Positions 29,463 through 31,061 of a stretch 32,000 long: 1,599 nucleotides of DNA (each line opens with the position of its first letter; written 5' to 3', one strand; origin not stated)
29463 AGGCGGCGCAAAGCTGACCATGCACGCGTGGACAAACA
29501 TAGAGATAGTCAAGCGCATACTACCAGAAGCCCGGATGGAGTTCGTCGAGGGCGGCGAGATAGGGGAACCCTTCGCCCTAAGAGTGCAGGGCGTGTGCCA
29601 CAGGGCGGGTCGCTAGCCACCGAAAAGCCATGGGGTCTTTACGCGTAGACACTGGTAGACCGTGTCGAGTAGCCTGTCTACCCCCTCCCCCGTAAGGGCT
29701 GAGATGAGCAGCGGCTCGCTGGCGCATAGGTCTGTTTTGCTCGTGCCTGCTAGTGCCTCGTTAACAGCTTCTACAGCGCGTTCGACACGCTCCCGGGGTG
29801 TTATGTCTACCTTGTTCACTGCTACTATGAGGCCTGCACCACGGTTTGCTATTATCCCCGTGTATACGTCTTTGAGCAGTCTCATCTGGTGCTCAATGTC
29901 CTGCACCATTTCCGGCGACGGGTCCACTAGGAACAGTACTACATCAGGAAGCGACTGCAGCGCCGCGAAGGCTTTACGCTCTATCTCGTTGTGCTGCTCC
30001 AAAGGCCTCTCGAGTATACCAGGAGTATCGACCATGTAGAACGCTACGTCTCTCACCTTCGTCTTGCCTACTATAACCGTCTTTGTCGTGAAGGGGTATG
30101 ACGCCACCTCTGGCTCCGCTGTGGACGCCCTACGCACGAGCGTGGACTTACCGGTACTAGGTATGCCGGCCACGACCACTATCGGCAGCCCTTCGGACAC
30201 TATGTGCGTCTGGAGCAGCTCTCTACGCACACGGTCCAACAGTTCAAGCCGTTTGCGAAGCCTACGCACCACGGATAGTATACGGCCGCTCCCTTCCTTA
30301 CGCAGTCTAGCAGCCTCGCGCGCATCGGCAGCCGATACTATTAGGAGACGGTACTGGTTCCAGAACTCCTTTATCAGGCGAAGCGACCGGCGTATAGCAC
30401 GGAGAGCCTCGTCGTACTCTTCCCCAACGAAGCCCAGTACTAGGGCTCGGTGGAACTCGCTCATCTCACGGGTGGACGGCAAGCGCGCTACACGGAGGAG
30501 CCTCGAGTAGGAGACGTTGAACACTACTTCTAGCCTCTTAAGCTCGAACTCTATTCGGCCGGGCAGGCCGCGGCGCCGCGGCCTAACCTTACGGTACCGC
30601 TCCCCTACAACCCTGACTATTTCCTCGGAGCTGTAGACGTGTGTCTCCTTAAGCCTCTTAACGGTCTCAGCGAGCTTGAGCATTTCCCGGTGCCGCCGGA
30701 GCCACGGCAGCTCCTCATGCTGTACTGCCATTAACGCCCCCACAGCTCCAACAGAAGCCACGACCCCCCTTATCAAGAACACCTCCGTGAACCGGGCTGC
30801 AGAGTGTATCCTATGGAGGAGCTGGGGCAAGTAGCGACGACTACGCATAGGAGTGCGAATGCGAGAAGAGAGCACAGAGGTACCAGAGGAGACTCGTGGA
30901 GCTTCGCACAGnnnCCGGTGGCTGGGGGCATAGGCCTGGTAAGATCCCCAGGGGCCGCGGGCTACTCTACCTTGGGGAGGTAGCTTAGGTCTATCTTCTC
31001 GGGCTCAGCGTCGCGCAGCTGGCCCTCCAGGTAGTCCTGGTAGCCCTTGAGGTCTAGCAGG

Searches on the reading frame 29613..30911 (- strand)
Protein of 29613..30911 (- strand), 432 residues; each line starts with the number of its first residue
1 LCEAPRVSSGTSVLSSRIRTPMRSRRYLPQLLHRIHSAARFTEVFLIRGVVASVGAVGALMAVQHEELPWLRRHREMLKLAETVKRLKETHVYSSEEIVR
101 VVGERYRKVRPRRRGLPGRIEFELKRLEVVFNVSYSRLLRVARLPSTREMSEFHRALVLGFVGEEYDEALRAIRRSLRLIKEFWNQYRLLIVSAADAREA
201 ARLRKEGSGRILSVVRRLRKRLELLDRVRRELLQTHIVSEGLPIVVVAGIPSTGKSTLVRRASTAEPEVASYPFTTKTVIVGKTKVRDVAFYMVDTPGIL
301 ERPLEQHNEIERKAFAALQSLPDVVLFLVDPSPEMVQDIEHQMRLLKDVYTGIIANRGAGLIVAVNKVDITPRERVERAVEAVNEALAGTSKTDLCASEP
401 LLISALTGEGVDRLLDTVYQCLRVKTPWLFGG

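Call 96: find_homologous_proteins(query=window:29613-30911:-, max_evalue=1e-30)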
Query window:29613-30911:- (432 aa): 102 proteins with E <= 1e-30 among 8000 candidates.
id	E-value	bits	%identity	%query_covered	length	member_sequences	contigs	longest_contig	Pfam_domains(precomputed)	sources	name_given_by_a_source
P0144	6.6e-243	824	100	90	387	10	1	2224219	PF01926.30,PF02421.25,PF00009.34,PF17835.7,PF06858.21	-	-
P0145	1.5e-207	707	86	87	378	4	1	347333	PF01926.30,PF02421.25,PF00009.34,PF17835.7,PF06858.21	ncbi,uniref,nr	ncbi:NOG1 family protein [Pyrodictium delaneyi]|uniref:OBG-type G domain-containing protein n=1 Tax=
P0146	3.7e-185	634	75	91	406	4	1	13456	PF01926.30,PF02421.25,PF00009.34,PF17835.7,PF06858.21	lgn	-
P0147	2.9e-175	601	87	74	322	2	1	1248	PF01926.30,PF02421.25,PF17835.7,PF06858.21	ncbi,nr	ncbi:MAG TPA: hypothetical protein EYP33_02295, partial [Pyrodictium sp.]|nr:hypothetical protein [P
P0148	1.1e-153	530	66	86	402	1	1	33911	PF01926.30,PF00025.28,PF02421.25,PF00009.34,PF03308.23,PF17835.7,PF06858.21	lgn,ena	-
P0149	4.9e-152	525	68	83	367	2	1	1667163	PF01926.30,PF02421.25,PF00009.34,PF03308.23,PF17835.7,PF06858.21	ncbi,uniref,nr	ncbi:NOG1 family protein [Hyperthermus butylicus]|uniref:NOG1 family protein n=1 Tax=Hyperthermus bu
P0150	5.0e-150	518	65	86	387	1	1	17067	PF01926.30,PF09439.17,PF02421.25,PF00009.34,PF17835.7,PF06858.21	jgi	jgi:nucleolar GTP-binding protein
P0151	2.2e-148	513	64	85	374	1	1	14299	PF01926.30,PF09439.17,PF02421.25,PF00009.34,PF17835.7,PF06858.21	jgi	jgi:nucleolar GTP-binding protein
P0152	3.4e-140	486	63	85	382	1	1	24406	PF01926.30,PF02421.25,PF00009.34,PF03029.24,PF17835.7,PF06858.21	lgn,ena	-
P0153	4.3e-140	485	60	85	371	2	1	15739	PF01926.30,PF09439.17,PF02421.25,PF00009.34,PF03029.24,PF03308.23,PF17835.7,PF06858.21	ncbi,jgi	-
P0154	1.1e-137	477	56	84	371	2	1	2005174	PF01926.30,PF02421.25,PF00009.34,PF03029.24,PF17835.7,PF06858.21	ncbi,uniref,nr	ncbi:NOG1 family protein [Pyrofollis japonicus]|uniref:NOG1 family protein n=1 Tax=Pyrofollis japoni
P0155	1.9e-135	470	60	84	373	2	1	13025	PF01926.30,PF02421.25,PF00009.34,PF17835.7,PF06858.21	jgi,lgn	-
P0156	1.9e-135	470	63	84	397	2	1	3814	PF01926.30,PF00025.28,PF02421.25,PF00009.34,PF03029.24,PF03308.23,PF17835.7,PF06858.21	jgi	-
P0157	2.1e-135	470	55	84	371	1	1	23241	PF01926.30,PF02421.25,PF00009.34,PF17835.7,PF06858.21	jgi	jgi:nucleolar GTP-binding protein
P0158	3.7e-135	469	57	86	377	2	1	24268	PF01926.30,PF09439.17,PF02421.25,PF00009.34,PF03029.24,PF17835.7,PF06858.21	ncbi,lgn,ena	-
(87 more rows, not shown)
